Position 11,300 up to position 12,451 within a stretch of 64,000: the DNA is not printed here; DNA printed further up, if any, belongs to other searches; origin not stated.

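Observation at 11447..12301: Long member of a coiled-coil family with flagellin-like domain logic (conserved helical termini, inserted variable core)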

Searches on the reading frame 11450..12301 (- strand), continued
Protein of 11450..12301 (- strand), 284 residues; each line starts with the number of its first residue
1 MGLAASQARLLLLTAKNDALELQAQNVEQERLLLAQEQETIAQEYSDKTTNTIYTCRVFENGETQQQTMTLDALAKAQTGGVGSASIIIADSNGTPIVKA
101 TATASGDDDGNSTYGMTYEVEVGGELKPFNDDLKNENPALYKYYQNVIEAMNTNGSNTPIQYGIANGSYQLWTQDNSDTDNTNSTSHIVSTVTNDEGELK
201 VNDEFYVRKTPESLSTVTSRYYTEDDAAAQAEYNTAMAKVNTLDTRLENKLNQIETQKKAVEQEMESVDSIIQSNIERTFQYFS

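Call 42: search_protein_families(library=pfam, proteins=[L050:6903-7895:+, L049:8867-9856:-, L055:5094-6761:-, L077:9259-9951:-, L050:9054-11285:+, L050:11345-12412:-, L055:4295-5098:+], max_evalue=0.001)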
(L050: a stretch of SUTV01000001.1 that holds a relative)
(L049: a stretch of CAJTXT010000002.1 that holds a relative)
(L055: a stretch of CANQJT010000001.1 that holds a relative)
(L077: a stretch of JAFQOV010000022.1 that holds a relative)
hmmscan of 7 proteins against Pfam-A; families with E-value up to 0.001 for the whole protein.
L050:6903-7895:+ (331 aa): 2 families
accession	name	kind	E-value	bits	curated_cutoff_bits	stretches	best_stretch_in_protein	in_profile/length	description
PF01869.26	BcrAD_BadFG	-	1.7e-49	169.2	31.5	1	7-258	1-271/271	BadF/BadG/BcrA/BcrD ATPase family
PF02782.22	FGGY_C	-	3.4e-05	24.1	27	1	191-259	128-195/198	FGGY family of carbohydrate kinases, C-terminal domain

L049:8867-9856:- (330 aa): 1 family
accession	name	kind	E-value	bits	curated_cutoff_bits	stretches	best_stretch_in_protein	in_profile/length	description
PF06089.17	Asparaginase_II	-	4e-82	276.2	25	1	12-324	1-321/322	L-asparaginase II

L055:5094-6761:- (556 aa): 0 families

L077:9259-9951:- (231 aa): 1 family
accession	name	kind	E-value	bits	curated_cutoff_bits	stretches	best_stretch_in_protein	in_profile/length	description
PF02518.31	HATPase_c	-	0.00049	20.9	26.4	1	122-218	3-97/111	Histidine kinase-, DNA gyrase B-, and HSP90-like ATPase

L050:9054-11285:+ (744 aa): 1 family
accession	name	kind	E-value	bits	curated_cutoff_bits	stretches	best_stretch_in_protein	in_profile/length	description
PF02559.22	CarD_TRCF_RID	-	0.00016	22.1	23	0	691-715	1-21/57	CarD-like/TRCF RID domain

L050:11345-12412:- (356 aa): 0 families

L055:4295-5098:+ (268 aa): 0 families

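Call 43: search_protein_representatives(alignment_id=A1)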
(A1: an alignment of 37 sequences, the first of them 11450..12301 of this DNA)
Query: 37 sequences, 256 profile positions. Proteins with E-value up to 0.001 (for the whole library): 3660; up to 1e-10: 2379; up to 1e-30: 409. The best 150 are listed.
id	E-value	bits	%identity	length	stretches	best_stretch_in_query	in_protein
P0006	9.5e-93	327.5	-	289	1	1-256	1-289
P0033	1.1e-82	294.6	-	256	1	1-256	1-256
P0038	4.8e-81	289.2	-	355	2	46-256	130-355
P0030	5.4e-78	279.2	-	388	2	87-256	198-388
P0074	9.4e-78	278.4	-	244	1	1-256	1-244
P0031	4.9e-76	272.8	-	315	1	1-256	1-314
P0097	2.0e-75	270.8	-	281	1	1-256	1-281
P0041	6.6e-75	269.1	-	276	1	1-256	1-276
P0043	1.8e-74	267.7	-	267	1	1-256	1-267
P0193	2.6e-74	267.1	-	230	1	1-256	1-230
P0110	4.7e-73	263.0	-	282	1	1-256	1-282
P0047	5.9e-73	262.7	-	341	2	92-256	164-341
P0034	8.8e-73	262.1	-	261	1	1-256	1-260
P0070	3.0e-70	253.8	-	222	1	1-256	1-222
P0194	7.7e-70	252.5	-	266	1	1-256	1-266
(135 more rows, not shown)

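Call 45: search_protein_families(library=pfam, alignment_id=A3, max_evalue=0.001)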
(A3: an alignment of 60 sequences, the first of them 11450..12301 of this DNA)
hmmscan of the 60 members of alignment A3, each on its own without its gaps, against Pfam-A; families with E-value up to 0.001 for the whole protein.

A. member 1, window:11450-12301:- (284 aa): 0 families

B. families by the number of members that match (of 60 scanned): 8 families
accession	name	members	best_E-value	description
PF13499.12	EF-hand_7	1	2.9e-08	EF-hand domain pair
PF13202.12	EF-hand_5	1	8.7e-08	EF hand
PF00036.39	EF-hand_1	1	5.6e-06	EF hand domain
PF13405.12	EF-hand_6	1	6.7e-06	EF-hand domain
PF00404.24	Dockerin_1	1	6.5e-05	Dockerin type I domain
PF19290.4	PmbA_TldD_2nd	1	0.00012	PmbA/TldA metallopeptidase central domain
PF20144.5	TIG_SUH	1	0.00051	TIG domain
PF12323.14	HTH_OrfB_IS605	1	0.00072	Helix-turn-helix domain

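Call 49: find_related_loci(query=A1, collection=viral_contigs, flank=6000)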
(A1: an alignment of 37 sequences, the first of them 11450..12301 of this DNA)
Query A1 (284 aa) in viral_contigs; peptide patterns used: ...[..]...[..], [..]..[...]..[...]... (x = any residue, [..] = any of these).
90 stretches matched a pattern; 12 encode a relative of the query (tblastn E <= 1e-3); 12 distinct loci.
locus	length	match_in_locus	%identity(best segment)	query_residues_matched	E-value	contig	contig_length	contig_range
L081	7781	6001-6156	50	1-52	7e-11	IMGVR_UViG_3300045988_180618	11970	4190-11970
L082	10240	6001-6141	45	1-47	2e-8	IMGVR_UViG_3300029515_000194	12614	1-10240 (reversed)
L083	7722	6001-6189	40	1-61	2e-8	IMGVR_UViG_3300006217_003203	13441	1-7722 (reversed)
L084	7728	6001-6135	44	1-45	7e-8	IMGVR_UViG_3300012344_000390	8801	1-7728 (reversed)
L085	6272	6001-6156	42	1-52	8e-8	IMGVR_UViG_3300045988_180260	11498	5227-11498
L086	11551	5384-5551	30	229-284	2e-7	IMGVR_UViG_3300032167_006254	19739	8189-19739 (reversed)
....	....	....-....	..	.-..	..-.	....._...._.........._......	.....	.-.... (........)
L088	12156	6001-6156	40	1-52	9e-7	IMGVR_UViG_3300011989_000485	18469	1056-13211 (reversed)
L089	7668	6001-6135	38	1-45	8e-6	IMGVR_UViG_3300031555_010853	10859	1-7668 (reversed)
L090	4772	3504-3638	38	1-45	7e-6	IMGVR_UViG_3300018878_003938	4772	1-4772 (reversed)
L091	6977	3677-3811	38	1-45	8e-6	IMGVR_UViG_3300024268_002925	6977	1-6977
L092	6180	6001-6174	33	227-284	3e-5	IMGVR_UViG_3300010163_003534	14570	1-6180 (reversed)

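Call 52: search_protein_families(library=phrogs, proteins=[L088:2163-3812:+, L088:4030-5322:+, L088:5628-5855:+, L088:8996-10789:+, L088:10801-11157:-, L088:11558-12064:-, L088:503-937:+, L088:1604-2110:+, L082:3413-4303:+, L088:6001-8319:+], max_evalue=0.001)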
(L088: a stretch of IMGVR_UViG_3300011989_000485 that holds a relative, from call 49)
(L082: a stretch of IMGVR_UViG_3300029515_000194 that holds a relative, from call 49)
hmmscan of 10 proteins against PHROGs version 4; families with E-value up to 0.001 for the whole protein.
L088:2163-3812:+ (550 aa): 2 families
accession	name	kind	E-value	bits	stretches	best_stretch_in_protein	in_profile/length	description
phrog_332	-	connector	1.1e-33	117.4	1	19-549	9-510/560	head-tail adaptor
phrog_1216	-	head and packaging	8.4e-19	68.5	1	107-466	158-522/714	portal protein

L088:4030-5322:+ (431 aa): 5 families
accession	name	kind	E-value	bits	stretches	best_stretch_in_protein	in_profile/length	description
phrog_2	-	head and packaging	4e-31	109.6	1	3-429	264-595/807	terminase large subunit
phrog_3717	-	head and packaging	1.7e-21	77.9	1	23-261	25-262/277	terminase large subunit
phrog_979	-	head and packaging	6.2e-13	49.3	1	8-146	157-291/642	terminase large subunit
phrog_10250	-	head and packaging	9.3e-10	39.6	1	231-428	25-217/228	terminase large subunit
phrog_38319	-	unknown function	1.8e-05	25.3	1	8-265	9-268/271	-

L088:5628-5855:+ (76 aa): 0 families

L088:8996-10789:+ (598 aa): 3 families
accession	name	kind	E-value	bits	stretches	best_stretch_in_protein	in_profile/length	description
phrog_310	-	integration and excision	3e-99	334.7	1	3-578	5-579/696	transposase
phrog_14727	-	unknown function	1.3e-12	48.3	1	84-388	90-387/409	-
phrog_956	-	integration and excision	4.6e-09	36.8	1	288-540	60-288/436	transposase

L088:10801-11157:- (119 aa): 3 families
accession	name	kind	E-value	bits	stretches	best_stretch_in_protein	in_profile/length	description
phrog_43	-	tail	1.4e-29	103.3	1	17-116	10-111/126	baseplate wedge subunit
phrog_261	-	tail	9.9e-14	52.8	1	21-110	39-131/312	baseplate wedge subunit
phrog_975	-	tail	9.5e-07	29.2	1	22-109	130-218/238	baseplate protein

L088:11558-12064:- (169 aa): 3 families
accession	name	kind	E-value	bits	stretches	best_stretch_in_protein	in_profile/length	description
phrog_9992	-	tail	3.5e-11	44.1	1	1-120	17-139/228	baseplate assembly protein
phrog_6142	-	tail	8.9e-10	39.7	1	1-72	18-94/165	baseplate assembly protein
phrog_11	-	tail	1.4e-05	23.3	1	4-166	22-179/1960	baseplate spike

L088:503-937:+ (145 aa): 3 families
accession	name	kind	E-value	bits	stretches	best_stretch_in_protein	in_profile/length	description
phrog_51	-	head and packaging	1.4e-15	58.8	1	1-137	86-230/261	terminase small subunit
phrog_2606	-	head and packaging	0.00018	22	0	3-79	88-164/310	terminase small subunit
phrog_5334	-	head and packaging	0.00093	20.4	0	8-125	21-119/162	terminase small subunit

L088:1604-2110:+ (169 aa): 0 families

L082:3413-4303:+ (297 aa): 0 families

L088:6001-8319:+ (773 aa): 0 families

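Call 54: find_encoding_contigs(protein=P0065, flank=10000, max_places=4)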
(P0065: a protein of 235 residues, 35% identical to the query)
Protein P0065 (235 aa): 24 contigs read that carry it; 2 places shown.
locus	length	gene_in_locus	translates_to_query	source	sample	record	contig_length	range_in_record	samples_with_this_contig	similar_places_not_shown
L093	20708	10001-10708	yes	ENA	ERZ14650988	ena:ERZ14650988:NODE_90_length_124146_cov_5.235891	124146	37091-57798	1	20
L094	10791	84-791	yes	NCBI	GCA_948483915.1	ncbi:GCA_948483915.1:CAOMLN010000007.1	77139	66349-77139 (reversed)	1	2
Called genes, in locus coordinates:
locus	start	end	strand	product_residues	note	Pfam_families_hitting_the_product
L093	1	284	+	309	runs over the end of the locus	PF01565:FAD_binding_4, PF02873:MurB_C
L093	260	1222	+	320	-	PF01820:Dala_Dala_lig_N, PF08443:RimK (faint), PF01071:GARS_A (weak), PF02655:ATP-grasp_3, PF02786:CPSase_L_D2, PF02222:ATP-grasp (weak), PF07478:Dala_Dala_lig_C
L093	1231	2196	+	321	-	PF08478:POTRA_1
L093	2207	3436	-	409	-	-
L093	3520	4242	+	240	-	PF00696:AA_kinase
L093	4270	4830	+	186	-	PF01765:RRF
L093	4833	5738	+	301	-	PF01148:CTP_transf_1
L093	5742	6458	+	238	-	PF22935:RM44_endonuclase (weak), PF14622:Ribonucleas_3_3, PF00636:Ribonuclease_3, PF22892:DSRM_MRPL44 (weak), PF00035:dsrm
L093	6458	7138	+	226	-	PF00834:Ribul_P_3_epim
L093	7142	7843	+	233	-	PF08713:DNA_alkylation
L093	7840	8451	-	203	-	PF02677:QueH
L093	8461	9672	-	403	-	PF07884:VKOR, PF13462:Thioredoxin_4, PF01323:DSBA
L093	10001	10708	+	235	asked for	-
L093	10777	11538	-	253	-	PF00977:His_biosynth, PF01207:Dus (faint), PF03060:NMO (faint)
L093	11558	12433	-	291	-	PF00990:GGDEF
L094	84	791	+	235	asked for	-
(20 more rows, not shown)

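Call 55: find_encoding_contigs(protein=P0085, flank=10000, max_places=3)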
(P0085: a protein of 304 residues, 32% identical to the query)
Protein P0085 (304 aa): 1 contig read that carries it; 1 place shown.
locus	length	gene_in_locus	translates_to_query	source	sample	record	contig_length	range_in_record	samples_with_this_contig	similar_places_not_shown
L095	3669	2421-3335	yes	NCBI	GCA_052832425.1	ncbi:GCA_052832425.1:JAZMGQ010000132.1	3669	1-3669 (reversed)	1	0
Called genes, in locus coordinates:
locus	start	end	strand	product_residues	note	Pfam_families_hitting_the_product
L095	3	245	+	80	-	?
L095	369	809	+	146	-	PF03938:OmpH (weak)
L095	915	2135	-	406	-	PF06838:Met_gamma_lyase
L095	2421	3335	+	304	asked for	-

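Call 57: find_encoding_contigs(protein=P0002, flank=3000, max_places=3)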
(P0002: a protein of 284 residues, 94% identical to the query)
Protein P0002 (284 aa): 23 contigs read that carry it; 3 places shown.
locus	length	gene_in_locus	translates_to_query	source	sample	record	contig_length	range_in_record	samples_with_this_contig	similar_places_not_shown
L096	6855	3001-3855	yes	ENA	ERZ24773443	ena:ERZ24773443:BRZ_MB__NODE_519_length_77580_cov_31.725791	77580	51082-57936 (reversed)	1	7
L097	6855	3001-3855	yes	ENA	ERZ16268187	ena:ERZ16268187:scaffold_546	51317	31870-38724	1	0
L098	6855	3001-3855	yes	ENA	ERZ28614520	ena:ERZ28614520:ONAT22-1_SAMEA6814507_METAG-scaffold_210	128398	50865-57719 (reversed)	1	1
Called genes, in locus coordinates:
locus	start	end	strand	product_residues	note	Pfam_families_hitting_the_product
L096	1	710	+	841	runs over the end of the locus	PF13567:DUF4131, PF03772:Competence, PF00753:Lactamase_B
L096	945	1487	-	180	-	PF02677:QueH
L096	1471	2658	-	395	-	PF07884:VKOR, PF13462:Thioredoxin_4, PF01323:DSBA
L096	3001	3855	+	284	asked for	-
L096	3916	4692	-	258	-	PF00977:His_biosynth, PF01207:Dus (weak), PF03060:NMO (faint)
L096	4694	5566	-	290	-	PF00990:GGDEF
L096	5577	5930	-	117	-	-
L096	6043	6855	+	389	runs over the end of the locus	PF13354:Beta-lactamase2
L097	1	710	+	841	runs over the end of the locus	PF13567:DUF4131, PF03772:Competence, PF00753:Lactamase_B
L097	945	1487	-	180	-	PF02677:QueH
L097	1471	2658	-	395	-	PF07884:VKOR, PF13462:Thioredoxin_4, PF01323:DSBA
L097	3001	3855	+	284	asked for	-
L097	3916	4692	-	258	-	PF00977:His_biosynth, PF01207:Dus (weak), PF03060:NMO (faint)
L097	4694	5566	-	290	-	PF00990:GGDEF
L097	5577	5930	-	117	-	-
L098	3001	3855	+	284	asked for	-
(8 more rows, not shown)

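Call 63: search_protein_families(library=padloc, proteins=[window:11450-12301:-, L082:6001-7722:+, L088:6001-8319:+], max_evalue=0.1)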
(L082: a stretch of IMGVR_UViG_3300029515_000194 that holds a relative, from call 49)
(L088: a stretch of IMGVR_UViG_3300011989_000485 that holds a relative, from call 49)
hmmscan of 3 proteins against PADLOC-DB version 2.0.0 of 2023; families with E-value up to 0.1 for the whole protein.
window:11450-12301:- (284 aa): 0 families

L082:6001-7722:+ (574 aa): 0 families

L088:6001-8319:+ (773 aa): 0 families

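Call 69: find_encoding_contigs(protein=P0096, flank=10000, max_places=4)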
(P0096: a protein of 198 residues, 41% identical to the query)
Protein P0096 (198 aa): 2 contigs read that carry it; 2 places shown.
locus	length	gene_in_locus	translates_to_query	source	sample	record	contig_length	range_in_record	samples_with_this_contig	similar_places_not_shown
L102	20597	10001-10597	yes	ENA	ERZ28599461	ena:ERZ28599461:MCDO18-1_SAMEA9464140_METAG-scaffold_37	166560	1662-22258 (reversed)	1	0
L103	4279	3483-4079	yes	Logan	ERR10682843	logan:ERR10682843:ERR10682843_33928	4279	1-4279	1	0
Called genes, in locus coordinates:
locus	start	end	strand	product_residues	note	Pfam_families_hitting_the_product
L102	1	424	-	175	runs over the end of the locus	PF04275:P-mevalo_kinase, PF21448:DNMK (weak)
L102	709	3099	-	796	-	PF17191:RecG_wedge, PF00176:SNF2-rel_dom (weak), PF00270:DEAD, PF04851:ResIII, PF00271:Helicase_C, PF19833:RecG_dom3_C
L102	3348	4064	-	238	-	PF13103:TonB_2 (weak)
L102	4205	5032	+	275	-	-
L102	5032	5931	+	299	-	-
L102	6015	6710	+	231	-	PF01435:Peptidase_M48 (weak)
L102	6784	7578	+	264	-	-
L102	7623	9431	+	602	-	PF00664:ABC_membrane, PF02463:SMC_N, PF00005:ABC_tran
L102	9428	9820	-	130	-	PF00072:Response_reg (weak)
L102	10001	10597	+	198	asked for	-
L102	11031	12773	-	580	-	-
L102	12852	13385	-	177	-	PF01812:5-FTHF_cyc-lig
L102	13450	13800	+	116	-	PF12844:HTH_19, PF13560:HTH_31, PF01381:HTH_3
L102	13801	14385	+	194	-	PF02572:CobA_CobO_BtuR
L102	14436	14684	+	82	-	-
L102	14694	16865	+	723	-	-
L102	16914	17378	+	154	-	PF02561:FliS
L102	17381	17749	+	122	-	PF05400:FliT (weak)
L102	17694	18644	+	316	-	PF01545:Cation_efflux, PF16916:ZT_dimer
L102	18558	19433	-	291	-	-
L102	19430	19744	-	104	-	PF03091:CutA1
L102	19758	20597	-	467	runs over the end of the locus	PF01565:FAD_binding_4, PF02913:FAD-oxidase_C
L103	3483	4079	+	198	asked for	-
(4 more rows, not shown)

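Call 80: search_protein_families(library=pfam, proteins=[L053:13732-14358:+, L024:2293-2961:+, L024:8965-9516:+, L024:10133-10642:+, L067:4934-5266:+, L067:11504-11902:-, L102:14694-16862:+, L102:14436-14681:+, L040:7952-8737:+, L040:8758-9468:+], max_evalue=0.01)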
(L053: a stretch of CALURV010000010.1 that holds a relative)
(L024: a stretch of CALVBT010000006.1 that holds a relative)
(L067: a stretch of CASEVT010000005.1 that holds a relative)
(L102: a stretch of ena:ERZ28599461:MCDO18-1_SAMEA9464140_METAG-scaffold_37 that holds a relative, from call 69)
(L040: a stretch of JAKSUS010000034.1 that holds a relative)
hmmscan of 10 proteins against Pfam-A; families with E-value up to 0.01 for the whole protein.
L053:13732-14358:+ (209 aa): 3 families
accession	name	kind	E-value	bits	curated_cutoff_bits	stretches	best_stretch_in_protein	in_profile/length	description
PF04545.22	Sigma70_r4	-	1.6e-11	44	24.1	1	152-201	1-50/50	Sigma-70, region 4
PF08281.18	Sigma70_r4_2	-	1.4e-07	31.4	25.7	1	147-196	2-51/54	Sigma-70, region 4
PF07638.17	Sigma70_ECF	-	0.0071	16.7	21.1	0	134-198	117-178/185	ECF sigma factor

L024:2293-2961:+ (223 aa): 3 families
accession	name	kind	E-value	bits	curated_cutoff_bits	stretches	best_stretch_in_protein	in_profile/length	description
PF04545.22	Sigma70_r4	-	3.5e-12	46.1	24.1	1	164-213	1-50/50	Sigma-70, region 4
PF08281.18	Sigma70_r4_2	-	1.6e-08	34.5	25.7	1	160-207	3-50/54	Sigma-70, region 4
PF13412.12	HTH_24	-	0.0041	17.1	21.9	0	184-205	18-39/48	Winged helix-turn-helix DNA-binding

L024:8965-9516:+ (184 aa): 6 families
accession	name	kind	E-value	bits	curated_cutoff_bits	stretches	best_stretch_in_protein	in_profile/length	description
PF13202.12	EF-hand_5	-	1.2e-12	47.1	25.9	2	117-137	4-24/25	EF hand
PF13499.12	EF-hand_7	-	2.9e-11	44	30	1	64-136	8-64/67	EF-hand domain pair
PF13405.12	EF-hand_6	-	8.5e-11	41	25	2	64-83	6-25/30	EF-hand domain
PF00036.39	EF-hand_1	-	2.4e-10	39.7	25.4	1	64-85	6-27/29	EF hand domain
PF00404.24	Dockerin_1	-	2.8e-05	24.6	22.9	0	61-87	30-56/57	Dockerin type I domain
PF13833.12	EF-hand_8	-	0.00087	19.4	28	0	64-85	31-52/54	EF-hand domain pair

L024:10133-10642:+ (170 aa): 0 families

L067:4934-5266:+ (111 aa): 4 families
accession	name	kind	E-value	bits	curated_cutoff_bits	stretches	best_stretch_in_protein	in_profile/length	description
PF12840.13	HTH_20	-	0.00016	22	27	1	34-70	15-51/51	Helix-turn-helix domain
PF13412.12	HTH_24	-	0.0027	17.7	21.9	1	35-68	15-48/48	Winged helix-turn-helix DNA-binding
PF01978.25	TrmB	-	0.0029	17.8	25.6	1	39-78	24-63/68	Sugar-specific transcriptional regulator TrmB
PF08784.17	RPA_C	-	0.0065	17.6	22.6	1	30-67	62-99/106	Replication protein A C terminal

L067:11504-11902:- (133 aa): 0 families

L102:14694-16862:+ (723 aa): 0 families

L102:14436-14681:+ (82 aa): 0 families

L040:7952-8737:+ (262 aa): 2 families
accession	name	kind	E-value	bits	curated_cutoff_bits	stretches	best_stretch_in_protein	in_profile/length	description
PF22692.1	LlgE_F_G_D1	-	1.4e-11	44.8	27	1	117-181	5-63/64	Flagellar hook protein FlgE/F/G D1 domain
PF06429.18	Flg_bbr_C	-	1.2e-09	38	23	1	212-256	1-45/46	Flagellar basal body rod FlgEFG protein C-terminal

L040:8758-9468:+ (237 aa): 1 family
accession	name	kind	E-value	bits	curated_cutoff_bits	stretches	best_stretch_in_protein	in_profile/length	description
PF22692.1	LlgE_F_G_D1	-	3.3e-13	50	27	1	75-136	1-62/64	Flagellar hook protein FlgE/F/G D1 domain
